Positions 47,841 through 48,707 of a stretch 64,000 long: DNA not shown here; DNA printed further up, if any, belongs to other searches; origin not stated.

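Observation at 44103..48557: Atypical 2-hydroxyacyl-CoA dehydratase module bracketed by an XRE regulator and a catalytically dead ImmA-like protein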

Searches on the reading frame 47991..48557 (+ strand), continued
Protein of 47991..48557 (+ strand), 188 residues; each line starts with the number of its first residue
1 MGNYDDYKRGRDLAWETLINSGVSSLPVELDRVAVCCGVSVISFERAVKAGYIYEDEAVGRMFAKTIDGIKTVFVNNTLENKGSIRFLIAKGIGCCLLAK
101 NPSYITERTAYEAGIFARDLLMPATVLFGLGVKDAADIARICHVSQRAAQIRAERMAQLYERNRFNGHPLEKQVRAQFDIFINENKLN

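Call 32: search_protein_families(library=pfam, alignment_id=A2, max_evalue=0.1)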
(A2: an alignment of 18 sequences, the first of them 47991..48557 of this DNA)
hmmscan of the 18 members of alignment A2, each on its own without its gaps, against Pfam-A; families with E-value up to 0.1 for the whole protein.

A. member 1, window:47991-48557:+ (188 aa): 1 family
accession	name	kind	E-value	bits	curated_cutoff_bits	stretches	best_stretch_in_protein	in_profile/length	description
PF06114.19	Peptidase_M78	-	0.014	15.6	22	1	64-152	22-121/123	IrrE N-terminal-like domain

B. families by the number of members that match (of 18 scanned): 5 families
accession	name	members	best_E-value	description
PF06114.19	Peptidase_M78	18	1.3e-06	IrrE N-terminal-like domain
PF08281.18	Sigma70_r4_2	1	0.019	Sigma-70, region 4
PF22770.2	POP1_C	1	0.037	POP1 C-terminal domain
PF13404.12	HTH_AsnC-type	1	0.043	AsnC-type helix-turn-helix domain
PF12802.13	MarR_2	1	0.078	MarR family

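Call 47: predict_structure(alignment_id=A1)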
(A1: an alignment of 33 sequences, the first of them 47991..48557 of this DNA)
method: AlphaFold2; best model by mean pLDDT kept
length: 188 residues; sequences in the alignment: 33
mean_pLDDT: 94.7   pTM: 0.91
mean pLDDT of the five models: 94.7, 94.5, 94.1, 93.9, 93.6
residues with pLDDT >= 90: 169; 70-90: 16; 50-70: 2; < 50: 1
segments of 3 or more residues with pLDDT < 50: none
pLDDT, mean of each block of 10 residues (from residue 1): 84 98 98 98 97 94 95 94 96 97 94 98 97 96 97 93 86 98 92
secondary structure, 60 per line:
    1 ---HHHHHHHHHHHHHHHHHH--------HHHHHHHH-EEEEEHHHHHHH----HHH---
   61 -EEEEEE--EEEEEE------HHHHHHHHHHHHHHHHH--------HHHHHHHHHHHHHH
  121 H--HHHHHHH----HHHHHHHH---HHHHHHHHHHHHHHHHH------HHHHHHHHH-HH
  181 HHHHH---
elements in order: H4-21 H30-37 E39-43 H44-50 E62-67 E70-75 H82-98 H107-121 H124-130 H135-142 H146-162 H169-177 H179-185

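Call 50: fold_search(model_id=the predicted structure, library=pdb)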
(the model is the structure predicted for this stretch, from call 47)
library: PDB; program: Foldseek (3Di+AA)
matches with E <= 10: 206; with E <= 0.001: 0
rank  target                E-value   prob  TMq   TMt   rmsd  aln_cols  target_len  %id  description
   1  7t5t                  1.3e-03  1.00  0.53  0.38   4.9       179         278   16  Structure of Thauera sp. K11 CapP (released 2022-09-14)
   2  6cz6_D                3.4e-02  0.98  0.48  0.30   6.9       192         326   16  Mycobacterium tuberculosis transcriptional regulator (released 2019-04-17)
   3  6cyy_A                6.5e-02  0.97  0.46  0.28   6.2       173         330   17  Mycobacterium tuberculosis transcriptional regulator (released 2019-04-17)
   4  6cz6_A                7.6e-02  0.82  0.41  0.26   8.2       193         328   14  Mycobacterium tuberculosis transcriptional regulator (released 2019-04-17)
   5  6cyj_A                1.2e-01  0.93  0.46  0.28   6.5       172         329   17  Mycobacterium tuberculosis transcriptional regulator (released 2019-04-17)
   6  6cz6_C                2.1e-01  0.90  0.47  0.29   6.0       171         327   15  Mycobacterium tuberculosis transcriptional regulator (released 2019-04-17)
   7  7ytb_A                7.4e-01  0.04  0.15  0.13  17.6       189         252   14  Crystal structure of Kin4B8 (released 2023-03-15)
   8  7zoc                  9.2e-01  0.14  0.31  0.19  14.1       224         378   14  Crystal structure of the peptidase domain of collagenase H from Clostridium histolyticum in complex with N-aryl-2-alkylm (released 2023-05-10)
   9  5hlt_A                1.1e+00  0.03  0.16  0.12  15.4       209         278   13  Crystal structure of pyrene- and phenanthrene-modified DNA in complex with the BpuJ1 endonuclease binding domain (released 2016-08-17)
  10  7z5g_C                1.3e+00  0.06  0.21  0.14  16.7       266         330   12  human apo MATCAP (released 2022-05-11)
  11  8e0b_B                1.3e+00  0.06  0.15  0.16  13.8       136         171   12  Crystal structure of human Sar1bT39N (released 2023-08-16)
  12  9gyo_A                1.4e+00  0.03  0.16  0.14  16.6       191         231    9  CryoEM structure of Gs-coupled GPBAR with small molecule agonist P395 (released 2024-10-09)
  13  7dwo_A                1.5e+00  0.12  0.17  0.12   8.0        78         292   22  Crystal structure of Vibrio fischeri DarR in complex with DNA reveals the transcriptional activation mechanism of LTTR (released 2021-07-07)
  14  8kfx_A                1.5e+00  0.04  0.18  0.15  16.8       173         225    6  Gi bound CCR8 complex with nonpeptide agonist LMD-009 (released 2024-02-07)
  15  4krc_B                1.6e+00  0.04  0.14  0.14  15.0       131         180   14  Crystal Structure of Pho85-Pcl10-ATP-gamma-S Complex (released 2013-09-18)
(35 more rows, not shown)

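Call 63: search_protein_families(library=pfam, proteins=[L020:6302-8059:-, L020:5297-6145:+, L020:698-5116:+, L041:121-318:-, L016:6213-6431:-], max_evalue=0.05)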
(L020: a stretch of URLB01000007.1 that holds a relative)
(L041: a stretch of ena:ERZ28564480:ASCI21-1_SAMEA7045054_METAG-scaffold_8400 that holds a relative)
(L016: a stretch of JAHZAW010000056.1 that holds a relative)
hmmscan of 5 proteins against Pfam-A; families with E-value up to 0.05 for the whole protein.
L020:6302-8059:- (585 aa): 5 families
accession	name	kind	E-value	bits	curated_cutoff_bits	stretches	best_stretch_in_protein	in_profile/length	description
PF02833.19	DHHA2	-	1.4e-37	129.3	27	1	458-582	2-126/126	DHHA2 domain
PF07085.17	DRTGG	-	1.1e-24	86.7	25.2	1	181-283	1-104/105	DRTGG domain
PF01368.27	DHH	-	1.2e-21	77.7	28.1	1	42-421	1-125/125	DHH family, N-terminal domain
PF00571.33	CBS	-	8.9e-20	71.2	24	2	288-340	2-53/57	CBS domain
PF02603.21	Hpr_kinase_N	-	0.015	15.8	24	1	241-278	81-118/125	HPr Serine kinase N terminus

L020:5297-6145:+ (282 aa): 2 families
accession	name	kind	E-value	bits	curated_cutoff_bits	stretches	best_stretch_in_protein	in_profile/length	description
PF20316.5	DUF6612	-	2.2e-06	27.9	23.7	1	32-279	2-233/237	Family of unknown function (DUF6612)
PF07161.20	LppX_LprAFG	-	0.00017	21.9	24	1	31-180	1-143/192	LppX_LprAFG lipoprotein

L020:698-5116:+ (1472 aa): 3 families
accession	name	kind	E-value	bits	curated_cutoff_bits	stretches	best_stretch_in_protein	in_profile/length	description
PF00395.25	SLH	-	4.6e-36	123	20.8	3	1355-1397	2-44/44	S-layer homology domain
PF09479.16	Flg_new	-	6.2e-10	39.5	27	1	1119-1184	1-65/65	Listeria-Bacteroides repeat domain (List_Bact_rpt)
PF18998.6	Flg_new_2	-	6.3e-10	39.3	23.6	1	1205-1283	1-72/73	Divergent InlB B-repeat domain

L041:121-318:- (65 aa): 1 family
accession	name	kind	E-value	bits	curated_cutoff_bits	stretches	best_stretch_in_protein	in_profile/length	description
PF19891.5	DUF6364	-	0.022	15.7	27.3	1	22-50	6-34/70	Family of unknown function (DUF6364)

L016:6213-6431:- (72 aa): 1 family
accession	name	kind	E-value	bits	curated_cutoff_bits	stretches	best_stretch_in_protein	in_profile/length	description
PF19891.5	DUF6364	-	0.00063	20.6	27.3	1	24-65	6-44/70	Family of unknown function (DUF6364)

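Call 69: search_protein_families(library=padloc, proteins=[window:47991-48557:+], max_evalue=0.01)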
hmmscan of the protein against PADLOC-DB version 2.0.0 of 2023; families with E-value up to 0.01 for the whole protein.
window:47991-48557:+ (188 aa): 1 family
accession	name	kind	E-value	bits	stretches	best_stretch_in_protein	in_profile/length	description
PDLC04141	capP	-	0.0074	13.8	0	11-151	6-148/242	capP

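Call 70: search_protein_families(library=phrogs, proteins=[window:47991-48557:+], max_evalue=0.01)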
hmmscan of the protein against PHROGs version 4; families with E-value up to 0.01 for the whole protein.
window:47991-48557:+ (188 aa): 2 families
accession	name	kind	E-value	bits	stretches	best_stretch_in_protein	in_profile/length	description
phrog_1914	-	unknown function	7.6e-19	69.3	1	4-186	6-208/222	-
phrog_19315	-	unknown function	2.7e-08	34.2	1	6-184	10-204/348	-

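Call 71: list_cluster_members(proteins=[window:47991-48557:+, window:44103-44456:-, window:43775-44110:-, window:44689-44961:+, window:46332-47981:+])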
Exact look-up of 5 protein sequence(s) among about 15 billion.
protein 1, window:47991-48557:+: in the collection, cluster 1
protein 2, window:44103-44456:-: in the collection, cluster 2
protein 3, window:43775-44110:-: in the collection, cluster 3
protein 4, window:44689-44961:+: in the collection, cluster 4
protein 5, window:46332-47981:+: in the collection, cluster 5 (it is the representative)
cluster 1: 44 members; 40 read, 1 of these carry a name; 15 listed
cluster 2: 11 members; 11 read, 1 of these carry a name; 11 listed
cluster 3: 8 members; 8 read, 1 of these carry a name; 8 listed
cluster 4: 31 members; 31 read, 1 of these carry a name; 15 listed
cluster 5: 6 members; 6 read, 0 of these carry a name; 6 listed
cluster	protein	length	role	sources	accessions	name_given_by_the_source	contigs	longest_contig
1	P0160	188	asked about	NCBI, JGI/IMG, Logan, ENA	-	-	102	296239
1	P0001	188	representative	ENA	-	-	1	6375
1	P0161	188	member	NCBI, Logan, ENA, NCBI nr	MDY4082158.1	MAG: hypothetical protein SOY97_11110 [Candidatus Metalachnospira sp.] | hypothetical protein [Candidatus Metalachnospira sp.]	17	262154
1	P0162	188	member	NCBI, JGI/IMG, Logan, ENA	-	-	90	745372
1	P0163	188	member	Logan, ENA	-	-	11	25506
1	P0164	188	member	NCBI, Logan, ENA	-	-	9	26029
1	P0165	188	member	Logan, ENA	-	-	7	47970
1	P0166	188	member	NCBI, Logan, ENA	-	-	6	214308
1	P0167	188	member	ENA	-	-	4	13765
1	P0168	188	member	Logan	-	-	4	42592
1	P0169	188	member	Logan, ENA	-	-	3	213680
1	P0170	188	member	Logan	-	-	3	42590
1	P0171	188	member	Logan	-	-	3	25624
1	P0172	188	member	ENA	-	-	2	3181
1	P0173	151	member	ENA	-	-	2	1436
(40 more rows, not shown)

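Call 72: find_encoding_contigs(protein=P0162, flank=7000, max_places=4)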
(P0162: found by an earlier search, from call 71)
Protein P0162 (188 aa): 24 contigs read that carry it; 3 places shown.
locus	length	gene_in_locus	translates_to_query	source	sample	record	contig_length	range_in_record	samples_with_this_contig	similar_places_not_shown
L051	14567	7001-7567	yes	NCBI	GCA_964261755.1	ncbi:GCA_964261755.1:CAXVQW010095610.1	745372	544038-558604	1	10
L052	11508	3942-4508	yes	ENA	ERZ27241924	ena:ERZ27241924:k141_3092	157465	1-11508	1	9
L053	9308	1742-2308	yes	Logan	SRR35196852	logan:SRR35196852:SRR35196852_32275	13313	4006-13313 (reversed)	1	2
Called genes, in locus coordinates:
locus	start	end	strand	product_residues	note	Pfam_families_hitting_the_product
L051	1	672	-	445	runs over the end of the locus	PF01979:Amidohydro_1, PF07969:Amidohydro_3 (faint)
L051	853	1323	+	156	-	PF04525:LOR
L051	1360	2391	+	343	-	PF01212:Beta_elim_lyase, PF00266:Aminotran_5 (weak)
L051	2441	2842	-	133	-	-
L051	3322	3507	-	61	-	-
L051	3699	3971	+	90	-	-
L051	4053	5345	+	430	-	PF06050:HGD-D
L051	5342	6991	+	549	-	PF06050:HGD-D, PF01869:BcrAD_BadFG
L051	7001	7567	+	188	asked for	-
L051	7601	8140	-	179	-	-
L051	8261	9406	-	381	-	PF00266:Aminotran_5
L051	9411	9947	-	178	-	PF07155:ECF-ribofla_trS, PF12822:ECF_trnsprt (weak)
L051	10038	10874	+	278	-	PF00392:GntR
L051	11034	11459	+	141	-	-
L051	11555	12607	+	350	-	PF01384:PHO4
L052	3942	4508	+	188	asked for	-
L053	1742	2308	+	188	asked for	-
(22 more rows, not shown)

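Call 87: find_related_loci(query=A2, collection=metagenome_contigs, flank=6000)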
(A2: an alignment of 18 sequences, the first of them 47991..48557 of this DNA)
Query A2 (188 aa) in metagenome_contigs; peptide patterns used: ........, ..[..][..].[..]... (x = any residue, [..] = any of these).
120 stretches matched a pattern; 55 encode a relative of the query (tblastn E <= 1e-3); 55 distinct loci.
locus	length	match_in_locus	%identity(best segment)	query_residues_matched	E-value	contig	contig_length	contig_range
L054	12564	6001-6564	59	1-188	8e-71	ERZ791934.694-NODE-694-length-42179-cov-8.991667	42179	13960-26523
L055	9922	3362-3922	59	1-188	3e-68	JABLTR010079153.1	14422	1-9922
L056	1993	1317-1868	56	1-185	1e-69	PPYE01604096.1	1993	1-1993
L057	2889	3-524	56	15-188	4e-61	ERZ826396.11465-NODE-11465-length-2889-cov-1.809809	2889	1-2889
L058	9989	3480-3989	55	3-173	1e-58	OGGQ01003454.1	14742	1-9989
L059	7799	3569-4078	55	3-173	1e-58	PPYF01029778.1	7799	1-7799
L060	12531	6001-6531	50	1-182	3e-53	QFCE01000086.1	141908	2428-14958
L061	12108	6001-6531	50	1-182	3e-53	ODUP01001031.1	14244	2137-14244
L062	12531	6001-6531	50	1-182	3e-53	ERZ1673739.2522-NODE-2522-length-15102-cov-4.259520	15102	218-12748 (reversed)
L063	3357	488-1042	46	4-183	4e-46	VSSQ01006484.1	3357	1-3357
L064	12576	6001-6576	43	1-182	2e-42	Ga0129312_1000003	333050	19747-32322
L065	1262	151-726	42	1-182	1e-42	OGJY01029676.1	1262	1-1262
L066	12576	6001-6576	41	1-182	1e-40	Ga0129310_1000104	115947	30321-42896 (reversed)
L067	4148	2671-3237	38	4-182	1e-39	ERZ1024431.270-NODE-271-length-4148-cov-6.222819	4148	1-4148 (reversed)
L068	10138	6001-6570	40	3-188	1e-38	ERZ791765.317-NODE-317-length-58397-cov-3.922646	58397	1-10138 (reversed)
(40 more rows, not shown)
